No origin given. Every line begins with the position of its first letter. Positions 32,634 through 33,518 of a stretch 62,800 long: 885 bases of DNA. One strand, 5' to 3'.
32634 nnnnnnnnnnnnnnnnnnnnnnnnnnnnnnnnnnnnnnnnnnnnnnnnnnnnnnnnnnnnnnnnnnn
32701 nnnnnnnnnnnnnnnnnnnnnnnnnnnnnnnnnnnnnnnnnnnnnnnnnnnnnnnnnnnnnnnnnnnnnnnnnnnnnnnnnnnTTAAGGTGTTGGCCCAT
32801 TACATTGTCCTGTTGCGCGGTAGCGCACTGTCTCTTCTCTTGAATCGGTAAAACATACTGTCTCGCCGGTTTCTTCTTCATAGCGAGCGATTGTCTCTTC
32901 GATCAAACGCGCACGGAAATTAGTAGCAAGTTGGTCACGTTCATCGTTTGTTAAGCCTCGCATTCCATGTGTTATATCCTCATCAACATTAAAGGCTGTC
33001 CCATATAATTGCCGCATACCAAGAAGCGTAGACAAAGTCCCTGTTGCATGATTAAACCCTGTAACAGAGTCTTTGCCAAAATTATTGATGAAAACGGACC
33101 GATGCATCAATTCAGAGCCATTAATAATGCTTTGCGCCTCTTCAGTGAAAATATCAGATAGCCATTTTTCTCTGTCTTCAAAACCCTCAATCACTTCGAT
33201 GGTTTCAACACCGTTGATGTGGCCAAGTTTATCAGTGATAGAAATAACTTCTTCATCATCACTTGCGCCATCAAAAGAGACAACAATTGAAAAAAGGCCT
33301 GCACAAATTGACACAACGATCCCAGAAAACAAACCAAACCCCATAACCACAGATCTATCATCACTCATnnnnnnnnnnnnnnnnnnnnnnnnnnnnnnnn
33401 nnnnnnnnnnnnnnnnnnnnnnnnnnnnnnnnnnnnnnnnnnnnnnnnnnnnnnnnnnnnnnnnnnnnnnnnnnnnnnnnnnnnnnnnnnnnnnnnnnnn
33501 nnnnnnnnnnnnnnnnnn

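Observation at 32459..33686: Direct 249-bp repeat of the radA 3' end, with the orphan copy differing from radA almost only at synonymous sites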

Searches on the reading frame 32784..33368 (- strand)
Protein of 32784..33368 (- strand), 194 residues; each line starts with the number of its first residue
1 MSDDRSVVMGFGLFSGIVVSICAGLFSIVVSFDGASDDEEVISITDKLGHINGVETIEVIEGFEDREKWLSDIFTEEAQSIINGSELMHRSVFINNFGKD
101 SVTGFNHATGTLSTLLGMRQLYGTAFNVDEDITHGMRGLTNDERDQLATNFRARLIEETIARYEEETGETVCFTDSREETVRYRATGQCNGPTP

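Call 9: search_protein_families(library=pfam, proteins=[window:32784-33368:-], max_evalue=0.1)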
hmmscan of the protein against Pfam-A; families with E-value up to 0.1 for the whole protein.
window:32784-33368:- (194 aa): 0 families

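Call 10: search_protein_families(library=ncbifam, proteins=[window:32784-33368:-], max_evalue=0.1)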
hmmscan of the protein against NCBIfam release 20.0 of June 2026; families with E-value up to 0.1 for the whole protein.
window:32784-33368:- (194 aa): 0 families

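Call 11: find_homologous_proteins(query=window:32784-33368:-, max_evalue=0.001)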
Query window:32784-33368:- (194 aa): 2 proteins with E <= 0.001 among 75 candidates.
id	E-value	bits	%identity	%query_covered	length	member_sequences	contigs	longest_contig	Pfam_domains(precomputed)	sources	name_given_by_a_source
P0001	6.8e-123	425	100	100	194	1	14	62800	-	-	-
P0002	7.8e-49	184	52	91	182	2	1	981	-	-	-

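Call 14: find_encoding_contigs(protein=P0001, flank=6000, max_places=10)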
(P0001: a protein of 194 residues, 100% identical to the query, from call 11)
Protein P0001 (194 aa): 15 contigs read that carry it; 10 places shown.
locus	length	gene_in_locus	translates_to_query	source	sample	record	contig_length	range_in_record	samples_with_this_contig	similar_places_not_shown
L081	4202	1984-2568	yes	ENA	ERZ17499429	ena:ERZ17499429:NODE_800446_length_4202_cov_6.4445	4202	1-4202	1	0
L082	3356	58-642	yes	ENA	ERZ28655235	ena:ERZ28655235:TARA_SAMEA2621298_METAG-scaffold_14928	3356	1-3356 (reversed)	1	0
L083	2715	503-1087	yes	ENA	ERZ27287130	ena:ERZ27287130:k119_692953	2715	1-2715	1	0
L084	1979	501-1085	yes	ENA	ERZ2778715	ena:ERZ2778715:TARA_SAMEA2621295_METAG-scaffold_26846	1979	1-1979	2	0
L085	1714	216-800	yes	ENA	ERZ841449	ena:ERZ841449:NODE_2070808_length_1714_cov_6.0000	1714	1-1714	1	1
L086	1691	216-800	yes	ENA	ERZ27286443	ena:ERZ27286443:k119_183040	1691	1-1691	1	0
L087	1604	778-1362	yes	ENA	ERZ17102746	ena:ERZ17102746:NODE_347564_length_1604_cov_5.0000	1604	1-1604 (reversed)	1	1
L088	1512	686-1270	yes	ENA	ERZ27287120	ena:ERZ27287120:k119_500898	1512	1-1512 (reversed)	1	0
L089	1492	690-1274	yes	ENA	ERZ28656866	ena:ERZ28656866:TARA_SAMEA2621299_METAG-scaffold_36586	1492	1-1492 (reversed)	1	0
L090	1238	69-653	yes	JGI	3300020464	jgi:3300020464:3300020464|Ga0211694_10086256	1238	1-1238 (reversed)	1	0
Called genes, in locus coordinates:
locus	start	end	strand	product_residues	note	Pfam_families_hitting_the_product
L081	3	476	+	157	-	?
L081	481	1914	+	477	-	PF18073:Zn_ribbon_LapB, PF08423:Rad51 (faint), PF13481:AAA_25, PF03796:DnaB_C (faint), PF06745:ATPase, PF23442:DUF7125 (faint), PF13541:ChlI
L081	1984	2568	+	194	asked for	-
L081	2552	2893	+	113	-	PF13541:ChlI (weak)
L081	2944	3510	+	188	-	-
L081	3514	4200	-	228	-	?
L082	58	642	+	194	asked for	-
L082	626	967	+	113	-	PF13541:ChlI (weak)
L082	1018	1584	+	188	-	-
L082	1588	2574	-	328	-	PF08240:ADH_N, PF00107:ADH_zinc_N, PF13602:ADH_zinc_N_2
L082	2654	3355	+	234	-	?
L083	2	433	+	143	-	?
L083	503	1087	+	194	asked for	-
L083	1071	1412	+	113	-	PF13541:ChlI (weak)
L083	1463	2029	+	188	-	-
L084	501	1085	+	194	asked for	-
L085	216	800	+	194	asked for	-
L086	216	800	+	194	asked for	-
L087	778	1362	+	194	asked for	-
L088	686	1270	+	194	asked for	-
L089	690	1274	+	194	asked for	-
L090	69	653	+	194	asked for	-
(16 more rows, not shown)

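Call 41: search_protein_families(library=phrogs, proteins=[window:32784-33368:-], max_evalue=0.1)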
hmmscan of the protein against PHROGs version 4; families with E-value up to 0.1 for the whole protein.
window:32784-33368:- (194 aa): 0 families

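Call 42: search_protein_families(library=padloc, proteins=[window:32784-33368:-], max_evalue=0.1)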
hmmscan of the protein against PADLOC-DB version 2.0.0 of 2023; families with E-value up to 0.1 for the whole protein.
window:32784-33368:- (194 aa): 0 families

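Call 49: predict_structure(alignment_id=A1)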
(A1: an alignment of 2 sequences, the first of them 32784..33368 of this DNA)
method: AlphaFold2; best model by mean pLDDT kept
length: 194 residues; sequences in the alignment: 2
mean_pLDDT: 50.0   pTM: 0.52
mean pLDDT of the five models: 50.0, 49.0, 36.0, 35.0, 34.2
residues with pLDDT >= 90: 0; 70-90: 51; 50-70: 41; < 50: 102
segments of 3 or more residues with pLDDT < 50: 1-43, 87-128, 178-194
pLDDT, mean of each block of 10 residues (from residue 1): 32 25 35 37 56 76 73 70 53 25 26 26 39 59 64 78 81 60 42 36
secondary structure, 60 per line:
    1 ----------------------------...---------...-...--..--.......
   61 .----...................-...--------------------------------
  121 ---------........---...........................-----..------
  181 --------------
elements in order: E29-31 E41-43 H56-61 H66-84 H130-137 H141-167
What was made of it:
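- Tried and rejected: The AlphaFold model had pLDDT 50, so no fold search was run (call 49).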

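Call 50: search_protein_representatives(alignment_id=A1)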
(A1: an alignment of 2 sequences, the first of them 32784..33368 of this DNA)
Query: 2 sequences, 195 profile positions. Proteins with E-value up to 0.001 (for the whole library): 4; up to 1e-10: 2; up to 1e-30: 2. The best 4 are listed.
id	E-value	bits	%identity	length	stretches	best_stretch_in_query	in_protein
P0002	5.3e-104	362.2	-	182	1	20-195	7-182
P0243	7.8e-46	172.4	-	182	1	23-184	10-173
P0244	3.6e-06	43.0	-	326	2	54-120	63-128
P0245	2.4e-05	40.3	-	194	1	50-186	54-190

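Call 52: find_encoding_contigs(protein=P0243, flank=8000, max_places=10)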
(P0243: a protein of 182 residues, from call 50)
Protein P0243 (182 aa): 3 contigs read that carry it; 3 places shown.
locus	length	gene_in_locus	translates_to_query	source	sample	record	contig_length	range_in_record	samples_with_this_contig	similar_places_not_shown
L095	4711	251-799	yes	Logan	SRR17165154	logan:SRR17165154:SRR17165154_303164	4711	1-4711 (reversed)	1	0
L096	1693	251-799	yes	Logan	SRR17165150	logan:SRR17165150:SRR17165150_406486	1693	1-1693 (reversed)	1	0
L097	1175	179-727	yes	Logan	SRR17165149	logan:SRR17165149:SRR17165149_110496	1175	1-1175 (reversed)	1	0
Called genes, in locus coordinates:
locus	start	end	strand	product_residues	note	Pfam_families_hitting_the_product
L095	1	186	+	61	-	?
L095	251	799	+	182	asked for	-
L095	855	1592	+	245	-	PF02674:Colicin_V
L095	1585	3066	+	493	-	PF13522:GATase_6, PF13537:GATase_7, PF00156:Pribosyltran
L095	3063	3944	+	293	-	-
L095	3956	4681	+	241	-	PF23441:SDR (weak), PF00106:adh_short, PF08659:KR (weak), PF13561:adh_short_C2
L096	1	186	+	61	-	?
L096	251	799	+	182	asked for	-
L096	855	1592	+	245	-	PF02674:Colicin_V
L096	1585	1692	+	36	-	?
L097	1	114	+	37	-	?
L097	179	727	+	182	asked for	-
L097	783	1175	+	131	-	?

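Call 56: list_cluster_members(proteins=[P0243, P0245])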
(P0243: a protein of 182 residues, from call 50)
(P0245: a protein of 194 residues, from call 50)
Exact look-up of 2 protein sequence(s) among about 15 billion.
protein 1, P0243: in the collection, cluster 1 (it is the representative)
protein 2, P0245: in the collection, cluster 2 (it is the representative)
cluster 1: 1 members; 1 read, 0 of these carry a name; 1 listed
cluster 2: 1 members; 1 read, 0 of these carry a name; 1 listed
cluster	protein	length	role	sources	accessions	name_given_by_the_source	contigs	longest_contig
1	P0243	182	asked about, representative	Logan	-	-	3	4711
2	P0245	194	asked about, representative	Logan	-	-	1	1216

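Call 59: find_encoding_contigs(protein=P0245, flank=8000, max_places=6)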
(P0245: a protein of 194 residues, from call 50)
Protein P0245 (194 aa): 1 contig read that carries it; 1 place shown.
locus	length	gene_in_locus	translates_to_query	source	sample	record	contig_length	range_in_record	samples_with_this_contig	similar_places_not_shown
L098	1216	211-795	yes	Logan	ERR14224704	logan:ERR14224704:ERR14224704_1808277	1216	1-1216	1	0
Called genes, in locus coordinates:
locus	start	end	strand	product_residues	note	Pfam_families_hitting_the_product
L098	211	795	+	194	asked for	-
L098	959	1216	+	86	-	?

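Call 60: find_encoding_contigs(protein=P0244, flank=8000, max_places=6)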
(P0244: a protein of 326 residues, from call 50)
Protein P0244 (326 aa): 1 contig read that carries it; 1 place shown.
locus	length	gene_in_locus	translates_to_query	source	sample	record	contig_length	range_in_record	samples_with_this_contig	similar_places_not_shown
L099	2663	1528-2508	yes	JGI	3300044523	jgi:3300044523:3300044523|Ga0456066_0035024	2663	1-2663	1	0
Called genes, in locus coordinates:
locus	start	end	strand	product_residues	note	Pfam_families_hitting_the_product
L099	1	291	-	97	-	?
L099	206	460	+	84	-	-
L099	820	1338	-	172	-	-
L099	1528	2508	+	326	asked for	-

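Call 72: search_solved_structures(query=A1, max_evalue=1)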
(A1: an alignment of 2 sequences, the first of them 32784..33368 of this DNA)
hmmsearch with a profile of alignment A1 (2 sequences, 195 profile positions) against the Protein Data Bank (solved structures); distinct sequences matched with E-value up to 1: 9.
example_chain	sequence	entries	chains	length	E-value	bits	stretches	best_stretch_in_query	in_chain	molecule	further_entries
4b2f_A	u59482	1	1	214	0.052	16.3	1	109-167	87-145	PUTATIVE ANTIGEN P35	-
4axz_A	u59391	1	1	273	0.075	15.8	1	109-167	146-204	PUTATIVE ANTIGEN P35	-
8qhe_A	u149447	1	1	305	0.54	13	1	28-82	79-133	6-phosphogluconate dehydrogenase NADP-binding domain-containing protein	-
8p5d_LM0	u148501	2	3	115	0.65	12.7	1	11-87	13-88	Transposase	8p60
7bjs_C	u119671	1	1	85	0.7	12.6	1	127-171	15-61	SD21996p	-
7qca_LM0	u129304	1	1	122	0.77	12.5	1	11-87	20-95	eL14 LM0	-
7ane_c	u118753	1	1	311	0.78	12.5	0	82-154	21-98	uS8m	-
6nu2_AG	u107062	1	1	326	0.87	12.3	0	72-137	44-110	28S ribosomal protein S9, mitochondrial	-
9ojm_G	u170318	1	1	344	0.99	12.1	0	72-137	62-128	Small ribosomal subunit protein uS9m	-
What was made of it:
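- Tried and rejected: Function of X. Pfam, NCBIfam, PHROGs, PADLOC and the PDB gave nothing (calls 9, 10, 41, 42, 72).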
